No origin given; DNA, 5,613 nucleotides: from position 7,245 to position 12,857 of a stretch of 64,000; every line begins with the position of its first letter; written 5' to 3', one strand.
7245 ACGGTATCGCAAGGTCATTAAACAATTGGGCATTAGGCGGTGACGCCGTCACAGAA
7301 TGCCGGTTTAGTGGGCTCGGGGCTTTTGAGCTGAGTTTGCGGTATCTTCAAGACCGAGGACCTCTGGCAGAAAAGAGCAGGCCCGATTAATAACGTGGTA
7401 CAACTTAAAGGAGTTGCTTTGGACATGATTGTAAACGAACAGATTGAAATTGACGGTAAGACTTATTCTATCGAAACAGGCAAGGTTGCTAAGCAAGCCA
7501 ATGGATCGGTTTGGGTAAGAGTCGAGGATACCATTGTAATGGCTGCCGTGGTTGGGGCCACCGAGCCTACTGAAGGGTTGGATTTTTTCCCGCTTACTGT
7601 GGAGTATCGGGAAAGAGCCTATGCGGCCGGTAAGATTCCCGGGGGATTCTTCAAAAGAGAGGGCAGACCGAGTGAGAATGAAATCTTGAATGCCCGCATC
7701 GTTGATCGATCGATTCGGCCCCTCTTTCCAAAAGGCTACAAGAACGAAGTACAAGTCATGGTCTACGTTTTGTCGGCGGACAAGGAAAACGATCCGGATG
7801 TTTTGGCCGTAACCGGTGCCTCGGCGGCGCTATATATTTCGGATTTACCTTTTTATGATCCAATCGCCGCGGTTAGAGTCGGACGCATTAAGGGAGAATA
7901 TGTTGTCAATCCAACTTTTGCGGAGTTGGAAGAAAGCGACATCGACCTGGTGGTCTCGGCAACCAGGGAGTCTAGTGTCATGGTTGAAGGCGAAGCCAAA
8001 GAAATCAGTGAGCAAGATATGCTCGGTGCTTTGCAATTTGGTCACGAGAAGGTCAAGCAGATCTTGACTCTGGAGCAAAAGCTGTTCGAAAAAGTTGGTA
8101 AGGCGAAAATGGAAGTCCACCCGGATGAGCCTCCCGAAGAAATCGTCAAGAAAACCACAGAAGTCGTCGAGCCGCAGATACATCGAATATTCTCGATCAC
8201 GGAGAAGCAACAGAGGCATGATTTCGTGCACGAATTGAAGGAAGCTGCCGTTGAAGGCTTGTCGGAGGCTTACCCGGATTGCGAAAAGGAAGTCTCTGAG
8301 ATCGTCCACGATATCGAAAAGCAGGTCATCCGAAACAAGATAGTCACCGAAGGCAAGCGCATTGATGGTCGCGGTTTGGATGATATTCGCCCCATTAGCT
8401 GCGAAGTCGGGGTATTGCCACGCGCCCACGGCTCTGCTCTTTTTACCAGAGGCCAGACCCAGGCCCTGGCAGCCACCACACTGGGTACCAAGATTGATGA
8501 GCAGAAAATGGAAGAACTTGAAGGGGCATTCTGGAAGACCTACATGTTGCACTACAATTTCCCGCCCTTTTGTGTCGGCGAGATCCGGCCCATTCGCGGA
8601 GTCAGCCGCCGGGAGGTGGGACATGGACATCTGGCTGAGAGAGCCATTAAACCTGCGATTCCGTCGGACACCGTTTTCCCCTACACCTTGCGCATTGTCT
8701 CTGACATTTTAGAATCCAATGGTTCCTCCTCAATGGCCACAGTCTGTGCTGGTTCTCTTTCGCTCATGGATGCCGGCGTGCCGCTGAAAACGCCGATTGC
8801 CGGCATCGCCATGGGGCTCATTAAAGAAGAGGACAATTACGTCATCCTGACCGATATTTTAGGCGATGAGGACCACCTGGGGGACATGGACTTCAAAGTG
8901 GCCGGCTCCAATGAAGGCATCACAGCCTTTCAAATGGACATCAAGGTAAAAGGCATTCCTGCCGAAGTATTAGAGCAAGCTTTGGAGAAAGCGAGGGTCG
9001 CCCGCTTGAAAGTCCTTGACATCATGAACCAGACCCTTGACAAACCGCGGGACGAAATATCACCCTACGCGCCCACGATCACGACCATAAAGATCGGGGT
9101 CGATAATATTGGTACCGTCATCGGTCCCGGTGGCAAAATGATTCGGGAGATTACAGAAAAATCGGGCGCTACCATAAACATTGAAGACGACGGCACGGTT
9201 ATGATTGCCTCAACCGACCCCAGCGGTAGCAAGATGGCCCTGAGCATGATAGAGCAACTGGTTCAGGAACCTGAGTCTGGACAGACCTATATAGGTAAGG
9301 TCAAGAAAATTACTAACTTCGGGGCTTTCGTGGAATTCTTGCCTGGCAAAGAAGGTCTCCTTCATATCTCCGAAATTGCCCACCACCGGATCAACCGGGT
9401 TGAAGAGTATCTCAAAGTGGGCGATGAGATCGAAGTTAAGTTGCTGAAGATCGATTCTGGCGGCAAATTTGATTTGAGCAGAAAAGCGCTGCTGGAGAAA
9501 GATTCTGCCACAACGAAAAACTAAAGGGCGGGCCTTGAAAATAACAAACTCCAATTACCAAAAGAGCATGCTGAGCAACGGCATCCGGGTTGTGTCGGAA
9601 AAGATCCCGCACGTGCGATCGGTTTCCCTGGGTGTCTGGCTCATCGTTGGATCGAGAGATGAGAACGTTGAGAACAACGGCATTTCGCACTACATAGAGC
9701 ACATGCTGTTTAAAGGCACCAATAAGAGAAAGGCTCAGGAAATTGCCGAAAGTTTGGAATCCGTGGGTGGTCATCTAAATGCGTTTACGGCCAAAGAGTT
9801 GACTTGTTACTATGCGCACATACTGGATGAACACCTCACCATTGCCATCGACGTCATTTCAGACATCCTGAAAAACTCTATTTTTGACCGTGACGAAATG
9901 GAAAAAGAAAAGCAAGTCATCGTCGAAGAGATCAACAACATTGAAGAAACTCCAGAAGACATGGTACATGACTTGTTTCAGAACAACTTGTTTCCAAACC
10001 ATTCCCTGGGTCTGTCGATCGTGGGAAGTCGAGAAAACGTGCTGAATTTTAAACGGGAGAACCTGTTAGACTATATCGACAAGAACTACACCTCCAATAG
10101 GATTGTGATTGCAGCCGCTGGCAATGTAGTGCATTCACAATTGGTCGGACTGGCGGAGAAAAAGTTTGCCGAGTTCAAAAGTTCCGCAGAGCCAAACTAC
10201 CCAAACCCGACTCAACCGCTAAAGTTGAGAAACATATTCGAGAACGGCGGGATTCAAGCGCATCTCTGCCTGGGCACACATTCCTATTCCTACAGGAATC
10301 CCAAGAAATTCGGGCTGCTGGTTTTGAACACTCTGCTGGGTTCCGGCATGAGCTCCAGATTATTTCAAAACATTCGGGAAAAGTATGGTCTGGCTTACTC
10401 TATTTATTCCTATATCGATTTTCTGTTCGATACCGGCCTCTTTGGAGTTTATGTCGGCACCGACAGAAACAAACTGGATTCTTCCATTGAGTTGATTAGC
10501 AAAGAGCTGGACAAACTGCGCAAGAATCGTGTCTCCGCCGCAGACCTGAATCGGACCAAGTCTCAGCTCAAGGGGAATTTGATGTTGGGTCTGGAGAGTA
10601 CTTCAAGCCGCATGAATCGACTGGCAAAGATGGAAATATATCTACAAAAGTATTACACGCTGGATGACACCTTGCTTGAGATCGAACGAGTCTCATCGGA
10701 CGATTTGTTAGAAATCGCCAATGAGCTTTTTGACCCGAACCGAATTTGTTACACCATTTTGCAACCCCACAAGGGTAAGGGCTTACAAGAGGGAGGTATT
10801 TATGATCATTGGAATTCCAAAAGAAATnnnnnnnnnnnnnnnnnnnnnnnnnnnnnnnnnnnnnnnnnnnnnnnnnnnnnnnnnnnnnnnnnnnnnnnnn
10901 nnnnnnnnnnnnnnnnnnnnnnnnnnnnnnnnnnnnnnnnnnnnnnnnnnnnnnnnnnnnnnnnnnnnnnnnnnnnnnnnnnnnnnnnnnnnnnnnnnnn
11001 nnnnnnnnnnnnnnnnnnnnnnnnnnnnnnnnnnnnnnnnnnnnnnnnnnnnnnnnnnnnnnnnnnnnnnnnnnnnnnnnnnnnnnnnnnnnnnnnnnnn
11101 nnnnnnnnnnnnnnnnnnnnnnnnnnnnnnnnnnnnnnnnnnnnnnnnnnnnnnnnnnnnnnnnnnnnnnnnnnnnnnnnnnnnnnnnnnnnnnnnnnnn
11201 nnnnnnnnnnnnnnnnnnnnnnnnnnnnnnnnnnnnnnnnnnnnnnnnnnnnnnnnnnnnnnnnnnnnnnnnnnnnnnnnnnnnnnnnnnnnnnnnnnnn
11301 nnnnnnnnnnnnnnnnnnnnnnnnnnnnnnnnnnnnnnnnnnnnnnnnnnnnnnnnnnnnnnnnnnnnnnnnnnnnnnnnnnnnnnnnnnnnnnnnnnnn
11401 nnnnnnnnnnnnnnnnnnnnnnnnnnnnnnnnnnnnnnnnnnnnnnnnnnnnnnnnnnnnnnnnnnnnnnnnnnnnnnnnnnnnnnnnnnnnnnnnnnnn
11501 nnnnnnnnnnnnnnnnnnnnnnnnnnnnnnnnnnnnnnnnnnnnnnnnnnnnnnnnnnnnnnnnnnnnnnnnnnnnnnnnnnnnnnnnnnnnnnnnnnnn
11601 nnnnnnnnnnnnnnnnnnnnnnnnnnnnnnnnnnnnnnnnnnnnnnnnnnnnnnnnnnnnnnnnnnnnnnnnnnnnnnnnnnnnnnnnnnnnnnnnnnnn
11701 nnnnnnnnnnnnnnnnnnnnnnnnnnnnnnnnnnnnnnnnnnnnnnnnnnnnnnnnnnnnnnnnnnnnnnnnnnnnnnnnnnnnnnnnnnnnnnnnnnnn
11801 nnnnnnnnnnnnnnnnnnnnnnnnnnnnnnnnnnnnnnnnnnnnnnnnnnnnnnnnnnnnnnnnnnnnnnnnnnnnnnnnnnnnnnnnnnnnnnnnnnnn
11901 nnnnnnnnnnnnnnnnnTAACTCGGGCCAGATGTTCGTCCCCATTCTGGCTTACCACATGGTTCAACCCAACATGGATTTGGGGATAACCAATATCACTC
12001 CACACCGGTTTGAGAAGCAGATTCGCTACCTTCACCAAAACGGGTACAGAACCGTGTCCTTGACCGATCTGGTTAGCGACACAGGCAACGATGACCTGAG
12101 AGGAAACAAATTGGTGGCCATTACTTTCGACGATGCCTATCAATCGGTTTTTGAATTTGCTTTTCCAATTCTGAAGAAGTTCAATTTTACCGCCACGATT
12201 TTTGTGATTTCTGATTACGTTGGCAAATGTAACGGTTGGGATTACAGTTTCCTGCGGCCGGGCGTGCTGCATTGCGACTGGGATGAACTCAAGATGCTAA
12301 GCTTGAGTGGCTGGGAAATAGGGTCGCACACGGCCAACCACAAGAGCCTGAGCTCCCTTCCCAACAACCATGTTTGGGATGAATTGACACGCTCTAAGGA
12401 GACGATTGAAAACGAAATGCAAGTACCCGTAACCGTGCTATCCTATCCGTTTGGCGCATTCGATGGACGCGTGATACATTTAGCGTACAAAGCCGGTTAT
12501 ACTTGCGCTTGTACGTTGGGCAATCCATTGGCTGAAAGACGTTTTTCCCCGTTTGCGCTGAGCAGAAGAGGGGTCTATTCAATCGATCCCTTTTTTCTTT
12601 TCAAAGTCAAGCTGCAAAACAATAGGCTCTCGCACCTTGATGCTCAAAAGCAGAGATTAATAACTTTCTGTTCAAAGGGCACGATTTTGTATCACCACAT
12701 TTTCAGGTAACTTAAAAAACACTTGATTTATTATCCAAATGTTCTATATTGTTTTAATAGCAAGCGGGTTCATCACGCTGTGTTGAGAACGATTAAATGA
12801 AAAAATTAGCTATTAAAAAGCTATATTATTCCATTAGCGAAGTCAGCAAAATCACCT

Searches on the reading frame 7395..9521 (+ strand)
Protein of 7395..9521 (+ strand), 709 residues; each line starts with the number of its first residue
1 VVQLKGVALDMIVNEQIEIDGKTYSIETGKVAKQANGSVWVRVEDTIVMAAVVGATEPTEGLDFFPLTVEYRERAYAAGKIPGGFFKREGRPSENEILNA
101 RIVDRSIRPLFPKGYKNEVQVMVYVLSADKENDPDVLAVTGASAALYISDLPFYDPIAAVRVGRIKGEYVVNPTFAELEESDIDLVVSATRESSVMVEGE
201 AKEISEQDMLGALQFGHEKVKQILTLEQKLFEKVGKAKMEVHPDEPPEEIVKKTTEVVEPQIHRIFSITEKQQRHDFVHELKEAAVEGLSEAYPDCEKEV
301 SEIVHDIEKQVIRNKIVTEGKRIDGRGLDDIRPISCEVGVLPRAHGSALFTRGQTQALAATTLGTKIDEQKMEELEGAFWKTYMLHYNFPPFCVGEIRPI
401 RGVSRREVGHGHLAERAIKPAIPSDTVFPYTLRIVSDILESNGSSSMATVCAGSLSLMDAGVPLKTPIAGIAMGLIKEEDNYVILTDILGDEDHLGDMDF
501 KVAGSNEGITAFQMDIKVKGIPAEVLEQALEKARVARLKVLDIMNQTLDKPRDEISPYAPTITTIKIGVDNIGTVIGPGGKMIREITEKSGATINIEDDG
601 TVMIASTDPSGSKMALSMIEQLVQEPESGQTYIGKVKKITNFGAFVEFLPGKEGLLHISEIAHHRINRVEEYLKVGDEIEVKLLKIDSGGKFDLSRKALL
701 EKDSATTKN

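Call 51: search_protein_families(library=pfam, proteins=[window:7395-9521:+], max_evalue=1e-8)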
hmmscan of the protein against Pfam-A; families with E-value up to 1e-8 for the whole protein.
window:7395-9521:+ (709 aa): 5 families
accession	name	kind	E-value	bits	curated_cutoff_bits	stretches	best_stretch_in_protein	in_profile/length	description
PF01138.27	RNase_PH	-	1.4e-64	216.8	25.5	2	22-152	3-130/130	3' exoribonuclease family, domain 1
PF03725.20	RNase_PH_C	-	1e-25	89.9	20.8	1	155-218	1-66/67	3' exoribonuclease family, domain 2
PF00575.29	S1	-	1.1e-17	64.5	22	1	625-697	1-74/74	S1 RNA binding domain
PF03726.19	PNPase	-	7.4e-16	58.8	24.6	1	249-326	1-80/81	Polyribonucleotide nucleotidyltransferase, RNA binding domain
PF00013.35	KH_1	-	3.2e-11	43.2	21.5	1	563-621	2-66/66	KH domain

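Call 52: find_homologous_proteins(query=window:7395-9521:+, max_evalue=1e-100)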
Query window:7395-9521:+ (709 aa): 8000 proteins with E <= 1e-100 among 8000 candidates; the best 120 are listed.
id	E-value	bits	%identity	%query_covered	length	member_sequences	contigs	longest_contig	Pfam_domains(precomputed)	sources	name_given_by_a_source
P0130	0.0e+0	1542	100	99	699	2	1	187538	PF00013.36,PF03725.21,PF00575.30,PF03726.20,PF01138.28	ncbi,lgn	ncbi:MAG: polyribonucleotide nucleotidyltransferase [bacterium]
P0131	0.0e+0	1199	77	98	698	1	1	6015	PF00013.36,PF03725.21,PF00575.30,PF03726.20,PF01138.28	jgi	jgi:polyribonucleotide nucleotidyltransferase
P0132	0.0e+0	1178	76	98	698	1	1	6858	PF00013.36,PF03725.21,PF00575.30,PF03726.20,PF01138.28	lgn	-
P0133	0.0e+0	1149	73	98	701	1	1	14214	PF00013.36,PF03725.21,PF00575.30,PF03726.20,PF01138.28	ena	-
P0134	0.0e+0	1145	72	98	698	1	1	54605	PF00013.36,PF03725.21,PF22675.3,PF00575.30,PF23459.2,PF03726.20,PF01138.28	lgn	-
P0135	0.0e+0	1130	72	98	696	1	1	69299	PF00013.36,PF03725.21,PF00575.30,PF03726.20,PF01138.28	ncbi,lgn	ncbi:MAG: polyribonucleotide nucleotidyltransferase [bacterium]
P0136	0.0e+0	1130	72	98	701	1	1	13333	PF00013.36,PF03725.21,PF00575.30,PF23459.2,PF03726.20,PF01138.28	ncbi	-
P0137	0.0e+0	1130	73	98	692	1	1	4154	PF00013.36,PF03725.21,PF00575.30,PF03726.20,PF01138.28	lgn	-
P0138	0.0e+0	1130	72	98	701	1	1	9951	PF00013.36,PF03725.21,PF00575.30,PF23459.2,PF03726.20,PF01138.28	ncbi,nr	ncbi:MAG: polyribonucleotide nucleotidyltransferase [Calditrichaeota bacterium]|nr:MAG: polyribonucl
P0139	0.0e+0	1125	71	99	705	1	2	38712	PF00013.36,PF03725.21,PF22675.3,PF00575.30,PF03726.20,PF01138.28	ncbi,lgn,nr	ncbi:MAG: polyribonucleotide nucleotidyltransferase [Calditrichaeota bacterium]|nr:MAG: polyribonucl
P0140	0.0e+0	1123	70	97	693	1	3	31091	PF00013.36,PF03725.21,PF00575.30,PF03726.20,PF01138.28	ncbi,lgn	-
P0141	0.0e+0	1103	70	98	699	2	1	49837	PF00013.36,PF03725.21,PF22675.3,PF00575.30,PF03726.20,PF01138.28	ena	-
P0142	0.0e+0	1099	69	98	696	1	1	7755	PF00013.36,PF03725.21,PF22675.3,PF00575.30,PF23459.2,PF03726.20,PF01138.28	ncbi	-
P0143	0.0e+0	1098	71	98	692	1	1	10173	PF00013.36,PF03725.21,PF22675.3,PF00575.30,PF03726.20,PF01138.28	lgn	-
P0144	0.0e+0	1097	70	98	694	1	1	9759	PF00013.36,PF03725.21,PF00575.30,PF03726.20,PF01138.28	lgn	-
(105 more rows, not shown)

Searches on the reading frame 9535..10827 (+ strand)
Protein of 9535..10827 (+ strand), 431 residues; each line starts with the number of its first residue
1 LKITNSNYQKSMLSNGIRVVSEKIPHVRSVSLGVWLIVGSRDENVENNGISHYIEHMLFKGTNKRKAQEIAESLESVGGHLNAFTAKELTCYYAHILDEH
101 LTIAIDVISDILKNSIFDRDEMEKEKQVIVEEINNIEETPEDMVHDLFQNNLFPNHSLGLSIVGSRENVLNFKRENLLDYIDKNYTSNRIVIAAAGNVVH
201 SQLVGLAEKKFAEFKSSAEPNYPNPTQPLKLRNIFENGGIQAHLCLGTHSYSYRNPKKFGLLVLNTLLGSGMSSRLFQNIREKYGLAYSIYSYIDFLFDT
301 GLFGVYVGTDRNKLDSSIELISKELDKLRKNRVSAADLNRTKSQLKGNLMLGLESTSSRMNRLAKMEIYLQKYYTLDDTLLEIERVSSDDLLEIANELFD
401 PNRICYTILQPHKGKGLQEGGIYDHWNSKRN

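Call 51: search_protein_families(library=pfam, proteins=[window:9535-10827:+], max_evalue=1e-8)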
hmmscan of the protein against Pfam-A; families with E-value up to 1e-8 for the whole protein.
window:9535-10827:+ (431 aa): 2 families
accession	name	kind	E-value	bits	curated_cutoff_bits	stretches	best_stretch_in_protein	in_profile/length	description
PF05193.26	Peptidase_M16_C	-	3.1e-45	154.7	23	1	172-345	2-181/181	Peptidase M16 inactive domain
PF00675.25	Peptidase_M16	-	8.5e-42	143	22.3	1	18-164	1-147/149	Insulinase (Peptidase family M16)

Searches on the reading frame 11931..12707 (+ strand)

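Call 51: search_protein_families(library=pfam, proteins=[window:11931-12707:+], max_evalue=1e-8)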
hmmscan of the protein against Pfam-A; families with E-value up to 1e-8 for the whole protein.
window:11931-12707:+ (259 aa): 1 family
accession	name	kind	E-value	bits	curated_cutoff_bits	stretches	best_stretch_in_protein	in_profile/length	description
PF01522.26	Polysacc_deac_1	-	2.4e-28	99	23.1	1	58-192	5-123/124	Polysaccharide deacetylase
